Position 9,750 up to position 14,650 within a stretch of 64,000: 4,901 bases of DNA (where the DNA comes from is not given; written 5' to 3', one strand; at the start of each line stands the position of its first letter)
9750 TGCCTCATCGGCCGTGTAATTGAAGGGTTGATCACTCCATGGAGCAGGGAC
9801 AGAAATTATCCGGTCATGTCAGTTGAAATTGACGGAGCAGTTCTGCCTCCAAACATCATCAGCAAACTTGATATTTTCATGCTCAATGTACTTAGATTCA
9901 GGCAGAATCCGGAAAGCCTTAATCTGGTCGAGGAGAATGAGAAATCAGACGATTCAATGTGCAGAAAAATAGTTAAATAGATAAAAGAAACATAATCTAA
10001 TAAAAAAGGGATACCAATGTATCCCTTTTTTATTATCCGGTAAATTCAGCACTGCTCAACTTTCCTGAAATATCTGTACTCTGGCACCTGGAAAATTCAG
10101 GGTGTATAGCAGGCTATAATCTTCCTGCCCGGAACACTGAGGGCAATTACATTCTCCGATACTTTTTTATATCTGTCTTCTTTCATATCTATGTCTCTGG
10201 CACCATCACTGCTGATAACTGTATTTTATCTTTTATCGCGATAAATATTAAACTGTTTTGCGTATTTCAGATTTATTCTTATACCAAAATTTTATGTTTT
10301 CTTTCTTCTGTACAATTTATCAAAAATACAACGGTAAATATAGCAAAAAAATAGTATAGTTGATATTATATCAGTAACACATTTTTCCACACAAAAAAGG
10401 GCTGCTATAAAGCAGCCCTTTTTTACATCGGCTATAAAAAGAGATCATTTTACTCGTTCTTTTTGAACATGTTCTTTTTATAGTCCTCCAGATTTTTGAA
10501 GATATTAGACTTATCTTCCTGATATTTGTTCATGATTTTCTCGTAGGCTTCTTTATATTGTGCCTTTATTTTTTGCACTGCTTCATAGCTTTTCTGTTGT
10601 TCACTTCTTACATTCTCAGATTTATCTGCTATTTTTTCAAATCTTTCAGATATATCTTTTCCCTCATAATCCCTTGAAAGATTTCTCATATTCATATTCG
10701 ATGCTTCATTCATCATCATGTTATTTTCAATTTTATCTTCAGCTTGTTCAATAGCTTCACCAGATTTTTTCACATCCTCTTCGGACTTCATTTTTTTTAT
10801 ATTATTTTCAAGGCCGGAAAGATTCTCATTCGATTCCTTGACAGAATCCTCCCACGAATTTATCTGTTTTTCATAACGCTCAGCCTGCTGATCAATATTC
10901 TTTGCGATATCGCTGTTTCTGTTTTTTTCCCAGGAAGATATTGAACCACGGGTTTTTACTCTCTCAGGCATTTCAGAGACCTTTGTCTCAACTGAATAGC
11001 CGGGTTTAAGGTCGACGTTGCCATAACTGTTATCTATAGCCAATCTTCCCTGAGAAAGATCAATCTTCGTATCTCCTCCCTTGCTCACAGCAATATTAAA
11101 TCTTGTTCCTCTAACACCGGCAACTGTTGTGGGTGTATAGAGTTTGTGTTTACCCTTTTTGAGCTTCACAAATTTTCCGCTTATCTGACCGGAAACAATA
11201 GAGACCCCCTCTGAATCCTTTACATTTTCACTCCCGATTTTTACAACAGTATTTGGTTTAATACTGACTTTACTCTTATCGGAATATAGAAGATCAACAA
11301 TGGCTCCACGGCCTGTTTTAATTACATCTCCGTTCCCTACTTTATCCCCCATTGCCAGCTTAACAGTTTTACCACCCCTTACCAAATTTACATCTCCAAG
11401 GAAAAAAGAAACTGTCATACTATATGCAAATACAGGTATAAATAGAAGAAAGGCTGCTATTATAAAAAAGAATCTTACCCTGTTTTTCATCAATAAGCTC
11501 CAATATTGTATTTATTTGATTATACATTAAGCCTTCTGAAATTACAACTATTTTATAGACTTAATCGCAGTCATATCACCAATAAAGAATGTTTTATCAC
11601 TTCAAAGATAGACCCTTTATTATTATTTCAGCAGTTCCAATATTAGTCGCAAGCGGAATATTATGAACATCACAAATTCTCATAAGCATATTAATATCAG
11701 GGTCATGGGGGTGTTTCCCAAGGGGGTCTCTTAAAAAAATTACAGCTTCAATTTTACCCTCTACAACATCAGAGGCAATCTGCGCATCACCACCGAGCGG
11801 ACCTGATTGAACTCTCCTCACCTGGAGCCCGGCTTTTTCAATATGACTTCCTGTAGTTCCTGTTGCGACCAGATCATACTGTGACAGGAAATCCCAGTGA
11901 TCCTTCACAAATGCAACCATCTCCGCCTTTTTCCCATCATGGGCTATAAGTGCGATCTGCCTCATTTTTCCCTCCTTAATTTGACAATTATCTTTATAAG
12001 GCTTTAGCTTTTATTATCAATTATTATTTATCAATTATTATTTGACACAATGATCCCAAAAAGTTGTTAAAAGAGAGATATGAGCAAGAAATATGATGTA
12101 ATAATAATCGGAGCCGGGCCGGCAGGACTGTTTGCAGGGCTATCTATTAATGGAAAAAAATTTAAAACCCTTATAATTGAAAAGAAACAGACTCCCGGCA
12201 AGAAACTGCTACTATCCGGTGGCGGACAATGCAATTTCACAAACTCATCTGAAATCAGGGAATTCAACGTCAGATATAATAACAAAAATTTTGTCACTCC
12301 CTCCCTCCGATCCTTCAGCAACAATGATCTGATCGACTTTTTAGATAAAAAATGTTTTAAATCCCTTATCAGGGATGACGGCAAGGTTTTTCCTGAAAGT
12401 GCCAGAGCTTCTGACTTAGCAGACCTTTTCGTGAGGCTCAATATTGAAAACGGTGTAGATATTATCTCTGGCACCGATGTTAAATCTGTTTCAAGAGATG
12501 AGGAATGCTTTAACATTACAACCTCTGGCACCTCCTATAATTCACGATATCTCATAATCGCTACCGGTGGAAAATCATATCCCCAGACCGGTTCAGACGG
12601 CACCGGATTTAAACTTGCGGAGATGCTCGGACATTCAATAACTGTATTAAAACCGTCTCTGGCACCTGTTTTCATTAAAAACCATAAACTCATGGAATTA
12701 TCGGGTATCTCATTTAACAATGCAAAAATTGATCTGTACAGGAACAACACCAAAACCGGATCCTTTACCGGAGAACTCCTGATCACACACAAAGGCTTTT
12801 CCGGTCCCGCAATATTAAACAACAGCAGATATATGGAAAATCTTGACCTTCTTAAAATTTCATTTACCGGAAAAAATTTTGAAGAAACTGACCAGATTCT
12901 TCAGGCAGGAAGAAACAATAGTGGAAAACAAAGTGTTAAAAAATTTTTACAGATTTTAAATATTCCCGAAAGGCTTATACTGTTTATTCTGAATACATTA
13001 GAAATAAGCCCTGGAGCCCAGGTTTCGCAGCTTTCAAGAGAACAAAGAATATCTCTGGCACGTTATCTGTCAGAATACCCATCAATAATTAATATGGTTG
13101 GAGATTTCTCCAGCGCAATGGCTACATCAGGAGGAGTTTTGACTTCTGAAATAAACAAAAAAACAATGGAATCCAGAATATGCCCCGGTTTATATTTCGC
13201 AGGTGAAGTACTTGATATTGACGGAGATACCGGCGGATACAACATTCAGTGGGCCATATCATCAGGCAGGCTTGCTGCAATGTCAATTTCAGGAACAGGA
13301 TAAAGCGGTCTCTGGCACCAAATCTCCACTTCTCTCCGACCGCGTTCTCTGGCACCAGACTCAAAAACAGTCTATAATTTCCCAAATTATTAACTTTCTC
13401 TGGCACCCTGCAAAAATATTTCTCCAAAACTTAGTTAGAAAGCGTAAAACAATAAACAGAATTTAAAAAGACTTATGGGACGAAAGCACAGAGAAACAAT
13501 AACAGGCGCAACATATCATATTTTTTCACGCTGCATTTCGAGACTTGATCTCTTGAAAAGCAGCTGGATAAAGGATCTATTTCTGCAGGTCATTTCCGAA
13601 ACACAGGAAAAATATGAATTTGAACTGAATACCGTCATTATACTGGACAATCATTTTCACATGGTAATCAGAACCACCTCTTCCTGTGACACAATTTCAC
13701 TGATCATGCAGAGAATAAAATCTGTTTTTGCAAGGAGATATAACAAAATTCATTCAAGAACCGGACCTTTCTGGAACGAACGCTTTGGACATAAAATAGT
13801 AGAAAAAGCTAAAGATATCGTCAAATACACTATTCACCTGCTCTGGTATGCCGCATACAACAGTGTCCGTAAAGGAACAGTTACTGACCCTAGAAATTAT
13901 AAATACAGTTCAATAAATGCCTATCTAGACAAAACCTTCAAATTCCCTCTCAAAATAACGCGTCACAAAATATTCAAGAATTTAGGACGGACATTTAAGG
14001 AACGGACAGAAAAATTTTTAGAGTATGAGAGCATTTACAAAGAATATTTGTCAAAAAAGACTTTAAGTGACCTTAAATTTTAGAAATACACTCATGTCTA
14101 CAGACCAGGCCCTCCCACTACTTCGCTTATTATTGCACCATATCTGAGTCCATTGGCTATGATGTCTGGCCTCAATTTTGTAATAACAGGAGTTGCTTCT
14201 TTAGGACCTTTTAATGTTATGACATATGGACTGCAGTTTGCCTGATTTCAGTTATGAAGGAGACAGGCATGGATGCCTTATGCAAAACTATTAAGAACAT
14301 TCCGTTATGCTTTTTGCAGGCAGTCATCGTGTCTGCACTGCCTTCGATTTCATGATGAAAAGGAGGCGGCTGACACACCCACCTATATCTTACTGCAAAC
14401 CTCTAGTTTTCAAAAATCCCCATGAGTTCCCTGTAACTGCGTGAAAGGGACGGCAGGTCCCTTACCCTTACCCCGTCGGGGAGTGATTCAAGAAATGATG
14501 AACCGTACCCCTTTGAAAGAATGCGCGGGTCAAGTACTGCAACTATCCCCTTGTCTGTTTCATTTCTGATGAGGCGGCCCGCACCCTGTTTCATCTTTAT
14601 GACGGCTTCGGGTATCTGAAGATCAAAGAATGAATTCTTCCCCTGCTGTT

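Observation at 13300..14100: IS200-like HuH transposase of the RAYT type preceded by a triple direct repeat, with no obvious classical REP hairpins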

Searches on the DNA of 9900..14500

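Call 70: search_rna_families(source=window, start=9900, end=14500, threshold=evalue, max_evalue=1)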
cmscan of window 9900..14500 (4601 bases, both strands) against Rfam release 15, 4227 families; matches with E-value up to 1: 7.
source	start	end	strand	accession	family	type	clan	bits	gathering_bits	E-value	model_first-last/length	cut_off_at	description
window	10355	10430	+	RF02059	STnc50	Gene; sRNA;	-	32.3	55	0.011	1-84/84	no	Salmonella enterica sRNA STnc40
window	10358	10428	+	RF02064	STnc370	Gene; sRNA;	-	31.1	54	0.23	1-71/71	no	Enterobacterial sRNA STnc370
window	9995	10075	-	RF02029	sraA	Gene; sRNA;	-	28.9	56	0.17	1-95/95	no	sraA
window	10389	10486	-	RF02618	SSRC34_2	Gene; sRNA;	-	25.9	48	0.4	1-125/125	no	Streptococcus sRNA 34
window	9994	10043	-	RF02066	STnc320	Gene; sRNA;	-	23.1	50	0.46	1-55/55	no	Salmonella enterica sRNA STnc320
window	10393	10425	+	RF03485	mir-4000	Gene; miRNA;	-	21.1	58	0.95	12-44/54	no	mir-4000 microRNA precursor family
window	9900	9923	+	RF02914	DUF805b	Cis-reg;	CL00115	17.4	35.6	0.25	2-25/35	no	DUF805b RNA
